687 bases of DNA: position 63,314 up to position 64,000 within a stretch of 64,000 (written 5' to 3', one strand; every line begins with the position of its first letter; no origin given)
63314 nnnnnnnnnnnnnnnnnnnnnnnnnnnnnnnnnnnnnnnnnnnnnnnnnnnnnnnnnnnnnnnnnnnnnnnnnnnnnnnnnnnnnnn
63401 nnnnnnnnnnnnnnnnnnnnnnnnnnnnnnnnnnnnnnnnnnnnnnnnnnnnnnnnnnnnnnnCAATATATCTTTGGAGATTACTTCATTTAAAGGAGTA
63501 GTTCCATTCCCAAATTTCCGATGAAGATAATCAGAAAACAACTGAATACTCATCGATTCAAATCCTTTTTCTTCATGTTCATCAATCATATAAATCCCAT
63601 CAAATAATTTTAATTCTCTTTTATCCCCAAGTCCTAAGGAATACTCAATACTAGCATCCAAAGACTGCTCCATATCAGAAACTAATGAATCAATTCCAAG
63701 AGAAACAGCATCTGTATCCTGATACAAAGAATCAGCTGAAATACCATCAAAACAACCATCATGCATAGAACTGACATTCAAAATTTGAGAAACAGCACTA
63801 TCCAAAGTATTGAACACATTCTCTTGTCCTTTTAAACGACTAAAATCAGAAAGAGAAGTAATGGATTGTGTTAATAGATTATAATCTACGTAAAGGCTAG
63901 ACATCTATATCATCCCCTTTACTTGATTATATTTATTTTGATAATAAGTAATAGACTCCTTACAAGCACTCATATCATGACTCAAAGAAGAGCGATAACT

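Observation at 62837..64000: Third helical-N-domain::NlpC/P60 fusion at the window edge, preceded by an abutting partial ORF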

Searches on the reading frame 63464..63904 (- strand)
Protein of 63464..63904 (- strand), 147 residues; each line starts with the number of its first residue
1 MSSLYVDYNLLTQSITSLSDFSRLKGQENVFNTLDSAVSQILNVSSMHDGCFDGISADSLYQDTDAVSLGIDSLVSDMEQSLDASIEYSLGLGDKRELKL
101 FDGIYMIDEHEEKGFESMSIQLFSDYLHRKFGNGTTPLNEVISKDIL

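Call 57: search_protein_representatives(alignment_id=A2)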
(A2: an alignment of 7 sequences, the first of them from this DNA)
Query: 7 sequences, 144 profile positions. Proteins with E-value up to 0.001 (for the whole library): 21; up to 1e-10: 4; up to 1e-30: 3. The best 21 are listed.
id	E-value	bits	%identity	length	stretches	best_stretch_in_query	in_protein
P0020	9.7e-61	220.1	-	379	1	2-144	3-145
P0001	9.8e-47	174.7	-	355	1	1-141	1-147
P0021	1.7e-34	135.0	-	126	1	2-120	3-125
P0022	1.4e-12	63.9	-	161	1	50-120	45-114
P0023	2.2e-09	53.6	-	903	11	15-46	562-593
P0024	4.0e-08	49.5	-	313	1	2-110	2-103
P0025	8.6e-08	48.4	-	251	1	4-107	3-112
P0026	1.6e-07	47.5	-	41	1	1-40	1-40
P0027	1.1e-06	44.7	-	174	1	1-115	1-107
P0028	1.3e-06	44.6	-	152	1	1-109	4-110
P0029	2.5e-06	43.6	-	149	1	3-119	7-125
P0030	4.0e-06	43.0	-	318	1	1-110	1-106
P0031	4.2e-06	42.9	-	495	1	3-95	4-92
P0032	1.4e-05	41.3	-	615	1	4-106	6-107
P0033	1.7e-05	40.9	-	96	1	1-94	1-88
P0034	2.5e-05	40.4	-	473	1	1-108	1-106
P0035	5.1e-05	39.4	-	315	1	4-114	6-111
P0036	2.0e-04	37.4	-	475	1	3-97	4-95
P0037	3.4e-04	36.7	-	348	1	1-95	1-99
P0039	6.1e-04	35.9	-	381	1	1-106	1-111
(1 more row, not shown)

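Call 59: search_protein_families(library=pfam, proteins=[P0025, P0031, P0032, P0034, P0036, P0037, P0039, P0028, P0029, P0030], max_evalue=0.1)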
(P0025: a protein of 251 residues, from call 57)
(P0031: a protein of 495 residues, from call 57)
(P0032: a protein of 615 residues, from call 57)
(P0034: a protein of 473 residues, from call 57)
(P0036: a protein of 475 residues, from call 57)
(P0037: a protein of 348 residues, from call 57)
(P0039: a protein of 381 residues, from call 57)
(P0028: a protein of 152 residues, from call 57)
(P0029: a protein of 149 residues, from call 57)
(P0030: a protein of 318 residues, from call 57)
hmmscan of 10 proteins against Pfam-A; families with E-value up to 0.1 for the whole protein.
P0025 (251 aa): 0 families

P0031 (495 aa): 2 families
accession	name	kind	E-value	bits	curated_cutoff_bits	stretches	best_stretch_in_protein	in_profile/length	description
PF09992.14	NAGPA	-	1.5e-17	64.7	25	1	326-493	5-168/169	Phosphodiester glycosidase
PF22358.2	MfA4_C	-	0.069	13.4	27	0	222-292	13-84/137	Minor fimbrium tip subunit MfA4, C-terminal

P0032 (615 aa): 1 family
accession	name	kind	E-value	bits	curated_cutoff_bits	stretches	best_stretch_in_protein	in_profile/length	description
PF20651.3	EXOC6_Sec15_N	-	0.021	15.2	27.2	1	47-117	15-85/170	Exocyst complex component EXOC6/Sec15, N-terminal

P0034 (473 aa): 1 family
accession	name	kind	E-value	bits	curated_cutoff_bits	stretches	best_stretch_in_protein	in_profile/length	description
PF00746.26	Gram_pos_anchor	-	0.068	13.6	20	0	415-436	19-42/43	LPXTG cell wall anchor motif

P0036 (475 aa): 3 families
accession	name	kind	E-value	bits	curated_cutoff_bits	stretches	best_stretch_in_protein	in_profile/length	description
PF06013.18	WXG100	-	0.0023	18.6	27.3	1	4-88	1-83/86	Proteins of 100 residues with WXG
PF20651.3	EXOC6_Sec15_N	-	0.015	15.7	27.2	1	36-114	9-87/170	Exocyst complex component EXOC6/Sec15, N-terminal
PF04626.18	DEC-1_C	-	0.034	15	25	1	275-324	43-91/131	Dec-1 protein, C terminal region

P0037 (348 aa): 1 family
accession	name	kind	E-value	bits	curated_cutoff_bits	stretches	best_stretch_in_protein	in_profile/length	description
PF00877.26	NLPC_P60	-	8.4e-05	22.9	23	1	216-297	12-73/105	NlpC/P60 family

P0039 (381 aa): 2 families
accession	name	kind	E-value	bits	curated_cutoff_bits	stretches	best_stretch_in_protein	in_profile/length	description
PF06940.17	DUF1287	-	0.0096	16.1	25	1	269-322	93-147/163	Domain of unknown function (DUF1287)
PF00877.26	NLPC_P60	-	0.024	15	23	1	233-305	10-75/105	NlpC/P60 family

P0028 (152 aa): 3 families
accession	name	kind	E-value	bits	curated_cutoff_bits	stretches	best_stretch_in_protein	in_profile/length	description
PF04513.17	Baculo_PEP_C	-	2.3e-05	24.9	38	1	27-113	46-128/140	Baculovirus polyhedron envelope protein, PEP, C terminus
PF22905.2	Hydro_N_hd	-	0.025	14.9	27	1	18-92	85-161/195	Hydrolase N-terminal helical domain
PF18971.5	CagA_N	-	0.025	12.9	27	1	25-106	689-771/876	CagA protein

P0029 (149 aa): 0 families

P0030 (318 aa): 2 families
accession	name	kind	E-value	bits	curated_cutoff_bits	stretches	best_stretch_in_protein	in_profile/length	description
PF00877.26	NLPC_P60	-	1.4e-06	28.6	23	1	160-284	4-89/105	NlpC/P60 family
PF05382.19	Amidase_5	-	0.0079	16.6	21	1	195-288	25-120/142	Bacteriophage peptidoglycan hydrolase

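Call 75: find_encoding_contigs(protein=P0036, flank=10000, max_places=2)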
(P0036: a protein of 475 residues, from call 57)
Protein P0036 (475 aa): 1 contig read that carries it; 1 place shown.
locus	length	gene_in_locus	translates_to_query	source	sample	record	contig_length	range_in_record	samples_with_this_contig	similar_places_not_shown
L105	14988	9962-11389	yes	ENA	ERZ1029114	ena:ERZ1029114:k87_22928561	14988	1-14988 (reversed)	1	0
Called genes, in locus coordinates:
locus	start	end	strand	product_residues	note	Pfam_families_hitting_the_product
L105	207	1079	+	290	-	-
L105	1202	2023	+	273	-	PF13367:PrsW-protease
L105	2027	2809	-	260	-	PF01098:FTSW_RODA_SPOVE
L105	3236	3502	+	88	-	-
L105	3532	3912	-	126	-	PF10612:Spore-coat_CotZ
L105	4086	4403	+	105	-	-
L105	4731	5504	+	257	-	-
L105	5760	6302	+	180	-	-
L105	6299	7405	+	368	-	-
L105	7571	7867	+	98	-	PF06013:WXG100 (weak)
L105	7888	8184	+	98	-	PF06013:WXG100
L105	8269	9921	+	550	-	-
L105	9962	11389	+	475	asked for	-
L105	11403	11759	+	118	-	PF13780:DUF4176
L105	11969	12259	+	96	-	-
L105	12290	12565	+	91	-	-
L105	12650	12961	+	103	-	PF13780:DUF4176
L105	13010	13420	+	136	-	-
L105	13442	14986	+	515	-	?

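Call 76: find_encoding_contigs(protein=P0031, flank=10000, max_places=2)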
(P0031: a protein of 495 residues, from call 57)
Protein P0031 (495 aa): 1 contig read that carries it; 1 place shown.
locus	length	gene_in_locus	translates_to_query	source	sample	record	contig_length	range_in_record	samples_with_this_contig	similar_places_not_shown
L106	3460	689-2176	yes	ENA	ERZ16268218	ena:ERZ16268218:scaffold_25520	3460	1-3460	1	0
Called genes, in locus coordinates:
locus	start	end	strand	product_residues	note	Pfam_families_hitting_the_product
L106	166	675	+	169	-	-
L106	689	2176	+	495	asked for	PF09992:NAGPA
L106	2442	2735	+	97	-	-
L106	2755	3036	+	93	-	-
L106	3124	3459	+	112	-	?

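Call 78: search_protein_families(library=pfam, proteins=[L105:11969-12259:+, L105:12290-12565:+, L105:13010-13420:+, L105:13442-14986:+, L105:8269-9921:+, L106:2442-2735:+, L106:2746-3036:+, L106:3124-3459:+], max_evalue=0.05)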
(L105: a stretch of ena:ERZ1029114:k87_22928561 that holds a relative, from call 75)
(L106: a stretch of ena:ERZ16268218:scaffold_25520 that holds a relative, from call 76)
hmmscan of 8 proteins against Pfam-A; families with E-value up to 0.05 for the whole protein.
L105:11969-12259:+ (96 aa): 0 families

L105:12290-12565:+ (91 aa): 1 family
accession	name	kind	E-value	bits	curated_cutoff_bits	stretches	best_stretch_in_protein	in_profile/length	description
PF05480.16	PSMbeta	-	0.031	14.5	25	0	28-48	1-21/43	Phenol-soluble modulin beta protein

L105:13010-13420:+ (136 aa): 0 families

L105:13442-14986:+ (515 aa): 0 families

L105:8269-9921:+ (550 aa): 0 families

L106:2442-2735:+ (97 aa): 6 families
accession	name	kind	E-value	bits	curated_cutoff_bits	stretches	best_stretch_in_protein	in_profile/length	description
PF03048.19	Herpes_UL92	-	0.0046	17.2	21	1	5-70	75-142/191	UL92 family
PF12309.13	KBP_C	-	0.014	15.2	29.5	1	34-77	113-155/361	KIF-1 binding protein C terminal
PF24627.1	PUMA_CC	-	0.018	15.5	30.1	1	41-75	9-42/74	PUMA coiled-coil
PF06013.18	WXG100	-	0.027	15.2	27.3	1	7-85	4-81/86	Proteins of 100 residues with WXG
PF11619.13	P53_C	-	0.028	14.9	25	0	54-93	16-57/67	Transcription factor P53 - C terminal domain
PF16830.10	NBD94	-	0.041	14.8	25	0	51-86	5-39/91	Nucleotide-Binding Domain 94 of RH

L106:2746-3036:+ (96 aa): 1 family
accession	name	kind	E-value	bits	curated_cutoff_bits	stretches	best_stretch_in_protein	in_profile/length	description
PF06255.18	MafB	-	0.04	13.8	25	1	20-81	146-207/312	Neisseria toxin MafB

L106:3124-3459:+ (112 aa): 2 families
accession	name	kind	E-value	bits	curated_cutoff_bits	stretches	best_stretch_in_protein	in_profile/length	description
PF06013.18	WXG100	-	0.03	15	27.3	0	17-91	2-76/86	Proteins of 100 residues with WXG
PF23313.1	4HB_KIF14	-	0.032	14.6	27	0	57-94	96-133/141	KIF14 four-helical bundle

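Call 99: find_encoding_contigs(protein=P0034, flank=10000, max_places=2)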
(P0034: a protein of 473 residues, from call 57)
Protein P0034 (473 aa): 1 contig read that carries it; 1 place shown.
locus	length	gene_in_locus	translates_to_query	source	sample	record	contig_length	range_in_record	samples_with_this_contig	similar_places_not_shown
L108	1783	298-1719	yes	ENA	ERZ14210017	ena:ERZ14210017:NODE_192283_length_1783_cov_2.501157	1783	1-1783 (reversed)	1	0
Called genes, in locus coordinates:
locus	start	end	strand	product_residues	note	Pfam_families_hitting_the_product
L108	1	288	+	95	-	?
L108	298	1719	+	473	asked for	-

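Call 100: find_encoding_contigs(protein=P0035, flank=10000, max_places=2)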
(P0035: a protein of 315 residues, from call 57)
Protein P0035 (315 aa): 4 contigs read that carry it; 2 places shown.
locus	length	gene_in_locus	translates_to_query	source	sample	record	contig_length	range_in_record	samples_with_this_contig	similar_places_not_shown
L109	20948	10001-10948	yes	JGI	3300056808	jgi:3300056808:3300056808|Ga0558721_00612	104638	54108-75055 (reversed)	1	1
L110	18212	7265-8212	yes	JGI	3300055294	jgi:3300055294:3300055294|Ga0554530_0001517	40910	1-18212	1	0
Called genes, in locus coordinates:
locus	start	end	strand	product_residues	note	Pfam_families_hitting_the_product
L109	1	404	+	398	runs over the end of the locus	PF16403:Bact_surface_Ig-like (weak), PF01183:Glyco_hydro_25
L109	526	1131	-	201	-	-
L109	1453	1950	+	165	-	PF13936:HTH_38 (weak)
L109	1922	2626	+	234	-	-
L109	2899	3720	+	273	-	PF13367:PrsW-protease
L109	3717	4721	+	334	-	PF13439:Glyco_transf_4, PF00534:Glycos_transf_1, PF13692:Glyco_trans_1_4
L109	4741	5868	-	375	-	PF01098:FTSW_RODA_SPOVE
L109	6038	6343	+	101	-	-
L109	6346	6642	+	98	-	PF06013:WXG100 (weak)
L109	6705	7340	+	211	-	PF00038:Filament (faint)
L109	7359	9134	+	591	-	-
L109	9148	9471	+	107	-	PF13780:DUF4176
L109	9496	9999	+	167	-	-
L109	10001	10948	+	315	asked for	-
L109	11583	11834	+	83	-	-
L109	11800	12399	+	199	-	PF13692:Glyco_trans_1_4 (weak), PF00534:Glycos_transf_1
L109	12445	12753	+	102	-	PF00367:PTS_EIIB (weak)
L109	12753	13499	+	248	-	PF01479:S4, PF00849:PseudoU_synth_2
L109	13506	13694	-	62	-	PF12837:Fer4_6 (weak), PF12838:Fer4_7 (faint), PF00037:Fer4 (weak), PF13459:Fer4_15, PF13370:Fer4_13, PF12800:Fer4_4 (faint)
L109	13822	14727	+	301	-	-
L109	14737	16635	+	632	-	-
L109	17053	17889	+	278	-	-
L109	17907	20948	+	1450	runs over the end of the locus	PF14480:DNA_pol3_a_NI, PF02811:PHP, PF00929:RNase_T, PF07733:DNA_pol3_alpha, PF17657:DNA_pol3_finger, PF14579:HHH_6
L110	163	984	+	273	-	PF13367:PrsW-protease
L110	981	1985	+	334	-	PF13439:Glyco_transf_4, PF00534:Glycos_transf_1, PF13692:Glyco_trans_1_4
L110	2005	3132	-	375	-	PF01098:FTSW_RODA_SPOVE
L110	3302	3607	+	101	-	-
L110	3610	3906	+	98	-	PF06013:WXG100 (weak)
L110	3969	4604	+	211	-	PF00038:Filament (faint)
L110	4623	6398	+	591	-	-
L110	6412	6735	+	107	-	PF13780:DUF4176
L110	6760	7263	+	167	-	-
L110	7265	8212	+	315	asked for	-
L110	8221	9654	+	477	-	PF13692:Glyco_trans_1_4 (weak), PF00534:Glycos_transf_1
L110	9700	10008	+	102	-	PF00367:PTS_EIIB (weak)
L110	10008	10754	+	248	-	PF01479:S4, PF00849:PseudoU_synth_2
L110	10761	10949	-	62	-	PF12837:Fer4_6 (weak), PF12838:Fer4_7 (faint), PF00037:Fer4 (weak), PF13459:Fer4_15, PF13370:Fer4_13, PF12800:Fer4_4 (faint)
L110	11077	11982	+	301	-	-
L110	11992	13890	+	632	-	-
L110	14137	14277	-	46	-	-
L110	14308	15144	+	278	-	-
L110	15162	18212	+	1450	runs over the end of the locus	PF14480:DNA_pol3_a_NI, PF02811:PHP, PF00929:RNase_T, PF07733:DNA_pol3_alpha, PF17657:DNA_pol3_finger, PF14579:HHH_6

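Call 104: find_related_loci(query=A2, collection=metagenome_contigs, flank=10000)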
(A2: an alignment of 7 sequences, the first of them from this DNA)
Query A2 (147 aa) in metagenome_contigs; peptide patterns used: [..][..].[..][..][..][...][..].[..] (x = any residue, [..] = any of these).
90 stretches matched a pattern; 2 encode a relative of the query (tblastn E <= 1e-3); 2 distinct loci.
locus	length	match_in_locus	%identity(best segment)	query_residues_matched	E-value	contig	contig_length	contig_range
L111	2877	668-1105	62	2-147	8e-59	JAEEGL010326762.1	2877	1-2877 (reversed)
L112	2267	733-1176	45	1-147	3e-32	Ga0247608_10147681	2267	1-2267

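Call 105: search_protein_families(library=ncbifam, proteins=[L106:166-672:+, window:63467-63904:-, P0036, P0032, P0028, P0025, L105:8269-9918:+, L109:7359-9131:+], max_evalue=1)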
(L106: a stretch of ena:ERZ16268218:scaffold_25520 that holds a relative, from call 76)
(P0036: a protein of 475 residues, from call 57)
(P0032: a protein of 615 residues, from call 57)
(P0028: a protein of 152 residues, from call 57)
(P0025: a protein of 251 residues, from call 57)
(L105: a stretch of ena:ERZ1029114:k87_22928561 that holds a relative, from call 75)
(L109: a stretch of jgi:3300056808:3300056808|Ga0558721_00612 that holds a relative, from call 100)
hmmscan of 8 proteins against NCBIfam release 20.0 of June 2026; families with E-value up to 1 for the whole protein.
L106:166-672:+ (169 aa): 11 families
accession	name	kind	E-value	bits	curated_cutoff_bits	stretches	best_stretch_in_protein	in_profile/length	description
TIGR04523.1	Mplasa_alph_rch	subfamily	0.0019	16.2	270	1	67-166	522-619/745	helix-rich protein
NF033927.1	alph_xenorhab_B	subfamily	0.0037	16.7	40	1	67-131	9-73/223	alpha-xenorhabdolysin family binary toxin subunit B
NF010535.0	PRK13923.1-3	equivalog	0.0044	16.9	257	1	68-151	96-177/193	sporulation-specific transcriptional regulator GerR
NF045487.1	ASRP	equivalog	0.013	14.1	300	1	66-135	194-264/593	archaea-specific SMC-related protein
TIGR01000.1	bacteriocin_acc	subfamily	0.019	13.9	258.85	1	8-142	190-320/457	bacteriocin secretion accessory protein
TIGR03930.1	WXG100_ESAT6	subfamily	0.033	14.4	44.85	1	68-138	17-87/90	WXG100 family type VII secretion target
NF045780.1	TrlF_fam_ATP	equivalog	0.069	11.8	350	1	59-150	634-724/944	TrlF family AAA-like ATPase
NF053561.1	Rkd2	equivalog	0.19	11.4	290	1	77-135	120-179/196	arcadin-2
NF001645.0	PRK00420.1-2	equivalog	0.21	11.6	162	1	85-128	49-92/106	hypothetical protein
TIGR04211.1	SH3_and_anchor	equivalog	0.21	11.2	65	1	66-139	63-134/198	TIGR04211 family SH3 domain-containing protein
TIGR04527.1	mycoplas_twoTM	subfamily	0.6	9.7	125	1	50-138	63-139/248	MG_279/MG_280 family protein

window:63467-63904:- (146 aa): 1 family
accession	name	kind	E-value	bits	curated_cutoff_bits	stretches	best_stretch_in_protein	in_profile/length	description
NF002150.0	PRK00982.1-4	subfamily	0.012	15.9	66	1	27-87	3-58/80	acyl carrier protein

P0036 (475 aa): 1 family
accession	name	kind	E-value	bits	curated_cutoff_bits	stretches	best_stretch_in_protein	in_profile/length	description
TIGR03930.1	WXG100_ESAT6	subfamily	0.00083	19.5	44.85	1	4-91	1-86/90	WXG100 family type VII secretion target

P0032 (615 aa): 0 families

P0028 (152 aa): 3 families
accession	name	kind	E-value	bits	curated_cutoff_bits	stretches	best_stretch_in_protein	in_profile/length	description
TIGR00996.1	Mtu_fam_mce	paralog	0.1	11.8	140.5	1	11-98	194-280/291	MCE family protein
NF033916.0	antiphage_ZorA_3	subfamily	0.1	11.4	250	1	17-112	239-450/509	anti-phage ZorAB system protein ZorA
NF040788.1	S-lay_SlaB_Mtsph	equivalog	0.13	11.2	700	1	21-91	317-385/416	S-layer protein SlaB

P0025 (251 aa): 2 families
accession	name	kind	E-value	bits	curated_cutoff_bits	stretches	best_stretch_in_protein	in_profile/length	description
NF003984.0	PRK05471.1-3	equivalog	0.00044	19.6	423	1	124-209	100-185/265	CDP-diacylglycerol diphosphatase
TIGR04527.1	mycoplas_twoTM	subfamily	0.062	13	125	1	9-81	90-171/248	MG_279/MG_280 family protein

L105:8269-9918:+ (550 aa): 2 families
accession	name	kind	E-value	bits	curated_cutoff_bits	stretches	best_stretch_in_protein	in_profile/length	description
NF041195.1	ScbA_BarX_GamBu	equivalog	0.098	11.9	200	1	43-152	79-192/290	ScbA/BarX family gamma-butyrolactone biosynthesis protein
NF045555.1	Sul7d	equivalog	0.1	12.6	100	1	259-273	25-39/61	Sul7d family chromatin protein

L109:7359-9131:+ (591 aa): 0 families
